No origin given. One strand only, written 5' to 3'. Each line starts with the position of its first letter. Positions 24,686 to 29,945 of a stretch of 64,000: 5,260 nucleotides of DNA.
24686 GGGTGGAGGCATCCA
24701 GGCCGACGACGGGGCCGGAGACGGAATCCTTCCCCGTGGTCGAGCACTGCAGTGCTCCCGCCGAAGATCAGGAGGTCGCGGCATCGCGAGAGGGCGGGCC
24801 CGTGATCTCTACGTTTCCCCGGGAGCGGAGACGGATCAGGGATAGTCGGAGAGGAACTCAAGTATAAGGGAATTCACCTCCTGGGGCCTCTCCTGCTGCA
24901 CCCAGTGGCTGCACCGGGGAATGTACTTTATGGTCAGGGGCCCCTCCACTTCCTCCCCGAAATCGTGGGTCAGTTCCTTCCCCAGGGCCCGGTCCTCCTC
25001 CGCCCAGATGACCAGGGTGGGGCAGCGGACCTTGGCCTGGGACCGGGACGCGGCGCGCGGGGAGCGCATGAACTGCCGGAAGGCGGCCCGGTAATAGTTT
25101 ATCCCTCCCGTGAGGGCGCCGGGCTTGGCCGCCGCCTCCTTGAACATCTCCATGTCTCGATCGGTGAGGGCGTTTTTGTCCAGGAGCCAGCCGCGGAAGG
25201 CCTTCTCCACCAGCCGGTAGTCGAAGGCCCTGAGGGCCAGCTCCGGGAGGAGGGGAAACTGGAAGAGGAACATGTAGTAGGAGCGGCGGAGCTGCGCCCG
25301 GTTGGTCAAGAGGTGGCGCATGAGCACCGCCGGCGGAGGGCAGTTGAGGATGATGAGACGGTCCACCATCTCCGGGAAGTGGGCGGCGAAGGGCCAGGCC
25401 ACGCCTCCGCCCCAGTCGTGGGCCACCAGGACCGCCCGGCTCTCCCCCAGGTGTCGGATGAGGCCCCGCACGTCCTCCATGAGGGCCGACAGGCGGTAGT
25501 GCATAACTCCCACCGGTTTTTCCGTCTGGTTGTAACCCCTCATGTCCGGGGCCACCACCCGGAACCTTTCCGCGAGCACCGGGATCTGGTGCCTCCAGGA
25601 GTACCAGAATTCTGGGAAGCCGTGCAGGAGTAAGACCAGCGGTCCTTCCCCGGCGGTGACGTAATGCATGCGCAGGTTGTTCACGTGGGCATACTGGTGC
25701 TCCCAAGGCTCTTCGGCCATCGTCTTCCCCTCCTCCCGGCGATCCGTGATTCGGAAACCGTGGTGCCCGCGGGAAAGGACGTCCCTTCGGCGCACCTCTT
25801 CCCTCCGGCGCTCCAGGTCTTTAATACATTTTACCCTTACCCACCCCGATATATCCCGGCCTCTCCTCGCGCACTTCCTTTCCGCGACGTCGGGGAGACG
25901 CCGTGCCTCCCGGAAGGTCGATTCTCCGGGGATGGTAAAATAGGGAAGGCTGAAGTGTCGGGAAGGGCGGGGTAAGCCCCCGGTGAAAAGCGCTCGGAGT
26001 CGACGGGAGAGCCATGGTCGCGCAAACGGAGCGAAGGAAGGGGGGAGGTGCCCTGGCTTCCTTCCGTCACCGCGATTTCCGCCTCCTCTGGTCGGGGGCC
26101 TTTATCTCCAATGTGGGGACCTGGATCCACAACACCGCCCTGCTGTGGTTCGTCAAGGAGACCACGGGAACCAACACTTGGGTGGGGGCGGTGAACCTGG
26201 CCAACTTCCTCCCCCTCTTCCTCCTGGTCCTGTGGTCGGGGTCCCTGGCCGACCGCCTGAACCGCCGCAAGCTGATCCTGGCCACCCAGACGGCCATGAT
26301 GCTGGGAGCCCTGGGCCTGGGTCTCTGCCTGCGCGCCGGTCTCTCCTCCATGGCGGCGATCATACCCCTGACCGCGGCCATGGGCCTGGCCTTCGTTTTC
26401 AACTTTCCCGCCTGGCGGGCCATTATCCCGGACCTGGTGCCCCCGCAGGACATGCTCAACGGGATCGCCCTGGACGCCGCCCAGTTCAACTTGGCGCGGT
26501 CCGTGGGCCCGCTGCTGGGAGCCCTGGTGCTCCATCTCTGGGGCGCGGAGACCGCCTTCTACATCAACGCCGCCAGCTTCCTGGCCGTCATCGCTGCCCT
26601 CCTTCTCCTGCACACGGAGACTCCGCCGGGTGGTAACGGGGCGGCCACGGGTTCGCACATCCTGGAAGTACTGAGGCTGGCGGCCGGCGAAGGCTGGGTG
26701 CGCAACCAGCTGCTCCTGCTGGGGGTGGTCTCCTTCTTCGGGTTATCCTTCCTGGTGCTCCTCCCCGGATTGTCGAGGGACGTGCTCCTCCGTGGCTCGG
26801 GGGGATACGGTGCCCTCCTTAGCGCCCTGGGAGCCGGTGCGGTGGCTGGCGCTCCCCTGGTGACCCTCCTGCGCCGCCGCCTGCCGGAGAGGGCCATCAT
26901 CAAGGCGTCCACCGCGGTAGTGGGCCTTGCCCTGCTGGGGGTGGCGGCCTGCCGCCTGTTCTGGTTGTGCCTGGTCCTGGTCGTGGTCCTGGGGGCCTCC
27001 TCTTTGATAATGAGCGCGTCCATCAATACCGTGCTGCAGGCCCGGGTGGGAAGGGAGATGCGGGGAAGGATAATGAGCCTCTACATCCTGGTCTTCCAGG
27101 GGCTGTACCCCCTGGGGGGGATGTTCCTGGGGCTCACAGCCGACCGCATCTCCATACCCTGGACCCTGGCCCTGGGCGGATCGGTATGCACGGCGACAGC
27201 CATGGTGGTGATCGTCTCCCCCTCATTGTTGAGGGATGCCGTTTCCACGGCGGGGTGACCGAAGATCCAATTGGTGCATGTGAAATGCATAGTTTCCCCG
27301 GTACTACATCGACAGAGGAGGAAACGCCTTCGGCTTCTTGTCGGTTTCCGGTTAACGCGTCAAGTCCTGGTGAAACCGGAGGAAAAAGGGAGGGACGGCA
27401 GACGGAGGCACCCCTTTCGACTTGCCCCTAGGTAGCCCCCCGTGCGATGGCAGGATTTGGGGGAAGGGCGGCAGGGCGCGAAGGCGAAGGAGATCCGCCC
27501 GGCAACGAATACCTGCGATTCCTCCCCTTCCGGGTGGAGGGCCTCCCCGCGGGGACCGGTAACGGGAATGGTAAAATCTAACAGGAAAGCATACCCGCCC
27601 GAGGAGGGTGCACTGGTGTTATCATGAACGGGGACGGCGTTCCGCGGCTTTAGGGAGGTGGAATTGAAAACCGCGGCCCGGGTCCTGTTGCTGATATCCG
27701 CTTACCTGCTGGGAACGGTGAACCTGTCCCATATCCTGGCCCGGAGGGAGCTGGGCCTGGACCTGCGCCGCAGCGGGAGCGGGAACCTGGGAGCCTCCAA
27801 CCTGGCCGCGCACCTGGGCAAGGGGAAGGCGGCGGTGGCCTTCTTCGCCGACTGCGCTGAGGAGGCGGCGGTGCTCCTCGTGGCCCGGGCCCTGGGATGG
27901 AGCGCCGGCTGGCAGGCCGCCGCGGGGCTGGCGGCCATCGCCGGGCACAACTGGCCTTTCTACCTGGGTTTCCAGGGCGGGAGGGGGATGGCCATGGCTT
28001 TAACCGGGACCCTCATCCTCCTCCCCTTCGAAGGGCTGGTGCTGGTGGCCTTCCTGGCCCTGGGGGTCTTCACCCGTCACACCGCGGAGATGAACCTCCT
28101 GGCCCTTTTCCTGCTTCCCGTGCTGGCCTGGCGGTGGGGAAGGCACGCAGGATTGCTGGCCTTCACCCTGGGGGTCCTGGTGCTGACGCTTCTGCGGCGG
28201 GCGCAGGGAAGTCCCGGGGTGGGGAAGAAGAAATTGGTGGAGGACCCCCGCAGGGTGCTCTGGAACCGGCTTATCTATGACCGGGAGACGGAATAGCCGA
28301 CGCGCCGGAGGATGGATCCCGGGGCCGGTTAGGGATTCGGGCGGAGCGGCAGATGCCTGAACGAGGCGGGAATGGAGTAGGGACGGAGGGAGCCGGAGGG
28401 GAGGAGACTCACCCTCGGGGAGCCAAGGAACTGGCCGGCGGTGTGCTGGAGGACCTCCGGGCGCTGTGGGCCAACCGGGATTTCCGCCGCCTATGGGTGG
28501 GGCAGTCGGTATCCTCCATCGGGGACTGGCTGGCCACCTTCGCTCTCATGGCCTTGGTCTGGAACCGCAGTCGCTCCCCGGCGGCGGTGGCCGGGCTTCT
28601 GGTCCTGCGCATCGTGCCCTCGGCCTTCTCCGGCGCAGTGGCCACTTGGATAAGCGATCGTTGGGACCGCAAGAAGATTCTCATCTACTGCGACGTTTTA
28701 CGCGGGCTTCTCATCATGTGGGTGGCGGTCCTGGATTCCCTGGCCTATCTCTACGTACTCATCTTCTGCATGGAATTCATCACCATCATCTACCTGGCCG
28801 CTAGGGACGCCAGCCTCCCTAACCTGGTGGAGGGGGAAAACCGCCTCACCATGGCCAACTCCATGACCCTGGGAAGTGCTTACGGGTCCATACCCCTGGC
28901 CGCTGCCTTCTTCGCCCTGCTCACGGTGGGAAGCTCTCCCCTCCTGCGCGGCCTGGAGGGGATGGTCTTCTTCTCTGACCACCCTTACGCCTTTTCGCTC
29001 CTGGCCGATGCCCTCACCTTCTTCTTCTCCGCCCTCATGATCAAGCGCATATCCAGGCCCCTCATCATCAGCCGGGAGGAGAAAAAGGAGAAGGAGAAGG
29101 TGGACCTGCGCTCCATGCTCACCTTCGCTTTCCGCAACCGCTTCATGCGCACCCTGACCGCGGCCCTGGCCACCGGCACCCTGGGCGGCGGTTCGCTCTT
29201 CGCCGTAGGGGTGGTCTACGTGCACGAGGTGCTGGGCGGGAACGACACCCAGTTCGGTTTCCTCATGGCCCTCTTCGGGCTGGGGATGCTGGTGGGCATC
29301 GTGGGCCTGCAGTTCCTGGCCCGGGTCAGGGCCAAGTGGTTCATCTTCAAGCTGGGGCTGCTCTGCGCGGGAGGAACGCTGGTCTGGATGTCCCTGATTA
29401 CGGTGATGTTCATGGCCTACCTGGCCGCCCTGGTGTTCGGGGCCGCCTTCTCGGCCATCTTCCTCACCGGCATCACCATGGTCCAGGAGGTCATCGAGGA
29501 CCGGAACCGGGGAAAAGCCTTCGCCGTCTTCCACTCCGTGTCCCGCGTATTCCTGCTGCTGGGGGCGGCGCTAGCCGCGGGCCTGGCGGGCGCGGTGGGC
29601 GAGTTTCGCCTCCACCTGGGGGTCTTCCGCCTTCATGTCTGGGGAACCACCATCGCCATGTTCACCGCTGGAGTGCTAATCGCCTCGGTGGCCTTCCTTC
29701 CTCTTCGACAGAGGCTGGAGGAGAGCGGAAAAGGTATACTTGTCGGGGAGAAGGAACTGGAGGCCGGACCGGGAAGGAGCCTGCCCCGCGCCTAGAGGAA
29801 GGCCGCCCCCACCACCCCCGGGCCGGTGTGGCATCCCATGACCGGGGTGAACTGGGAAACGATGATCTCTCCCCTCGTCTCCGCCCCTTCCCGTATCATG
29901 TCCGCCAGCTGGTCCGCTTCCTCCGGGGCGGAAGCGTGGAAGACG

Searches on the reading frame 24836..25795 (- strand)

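Call 15: search_protein_families(library=pfam, proteins=[window:24836-25795:-], max_evalue=0.001)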
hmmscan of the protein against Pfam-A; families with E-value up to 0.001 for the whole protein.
window:24836-25795:- (319 aa): 3 families
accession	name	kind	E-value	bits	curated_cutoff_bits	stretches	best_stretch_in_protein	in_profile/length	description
PF00561.26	Abhydrolase_1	-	3.1e-28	99.5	25.8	1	52-278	1-220/245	alpha/beta hydrolase fold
PF12697.13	Abhydrolase_6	-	1.6e-22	81.6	26.3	1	54-308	1-215/217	Alpha/beta hydrolase family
PF12146.15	Hydrolase_4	-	5e-13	49.3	27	1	53-302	6-237/239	Serine aminopeptidase, S33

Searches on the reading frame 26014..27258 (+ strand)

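Call 15: search_protein_families(library=pfam, proteins=[window:26014-27258:+], max_evalue=0.001)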
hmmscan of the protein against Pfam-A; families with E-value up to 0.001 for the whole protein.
window:26014-27258:+ (414 aa): 3 families
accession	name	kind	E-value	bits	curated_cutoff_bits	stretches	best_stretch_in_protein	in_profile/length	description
PF05977.19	MFS_3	-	2.1e-66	224.9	27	1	12-401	2-392/524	Transmembrane secretion effector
PF07690.21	MFS_1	-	6.6e-32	111.2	33.4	1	25-363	1-341/347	Major Facilitator Superfamily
PF13347.12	MFS_2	-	4e-09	36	27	1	14-150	218-351/427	MFS/sugar transport protein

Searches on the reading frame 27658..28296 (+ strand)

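Call 15: search_protein_families(library=pfam, proteins=[window:27658-28296:+], max_evalue=0.001)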
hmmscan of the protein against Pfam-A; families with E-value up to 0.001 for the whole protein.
window:27658-28296:+ (212 aa): 1 family
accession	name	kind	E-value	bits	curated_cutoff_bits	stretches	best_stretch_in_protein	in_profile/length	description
PF02660.20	G3P_acyltransf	-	1.8e-28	100.1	24.1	1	15-179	2-155/164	Glycerol-3-phosphate acyltransferase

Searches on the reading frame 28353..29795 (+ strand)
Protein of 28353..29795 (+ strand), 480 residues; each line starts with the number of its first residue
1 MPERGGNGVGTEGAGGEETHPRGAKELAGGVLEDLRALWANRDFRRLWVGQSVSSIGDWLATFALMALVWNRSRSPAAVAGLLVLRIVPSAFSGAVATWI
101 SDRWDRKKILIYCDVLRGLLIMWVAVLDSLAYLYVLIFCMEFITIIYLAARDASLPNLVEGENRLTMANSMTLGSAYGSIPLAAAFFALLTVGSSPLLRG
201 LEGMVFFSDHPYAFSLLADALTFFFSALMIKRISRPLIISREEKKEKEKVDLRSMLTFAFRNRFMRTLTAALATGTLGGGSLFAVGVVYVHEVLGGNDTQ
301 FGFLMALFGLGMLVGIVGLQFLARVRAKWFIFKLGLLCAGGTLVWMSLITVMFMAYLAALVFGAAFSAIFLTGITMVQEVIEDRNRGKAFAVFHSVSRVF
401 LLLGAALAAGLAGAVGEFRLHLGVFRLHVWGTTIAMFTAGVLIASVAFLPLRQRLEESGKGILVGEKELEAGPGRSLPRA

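Call 15: search_protein_families(library=pfam, proteins=[window:28353-29795:+], max_evalue=0.001)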
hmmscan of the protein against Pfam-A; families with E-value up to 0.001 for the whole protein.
window:28353-29795:+ (480 aa): 3 families
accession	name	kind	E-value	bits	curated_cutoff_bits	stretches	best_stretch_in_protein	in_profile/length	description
PF07690.21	MFS_1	-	1.6e-27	96.8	33.4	2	47-404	1-346/347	Major Facilitator Superfamily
PF13347.12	MFS_2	-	3e-11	43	27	1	163-448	131-417/427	MFS/sugar transport protein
PF05977.19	MFS_3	-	8.2e-09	34.9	27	1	41-409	9-364/524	Transmembrane secretion effector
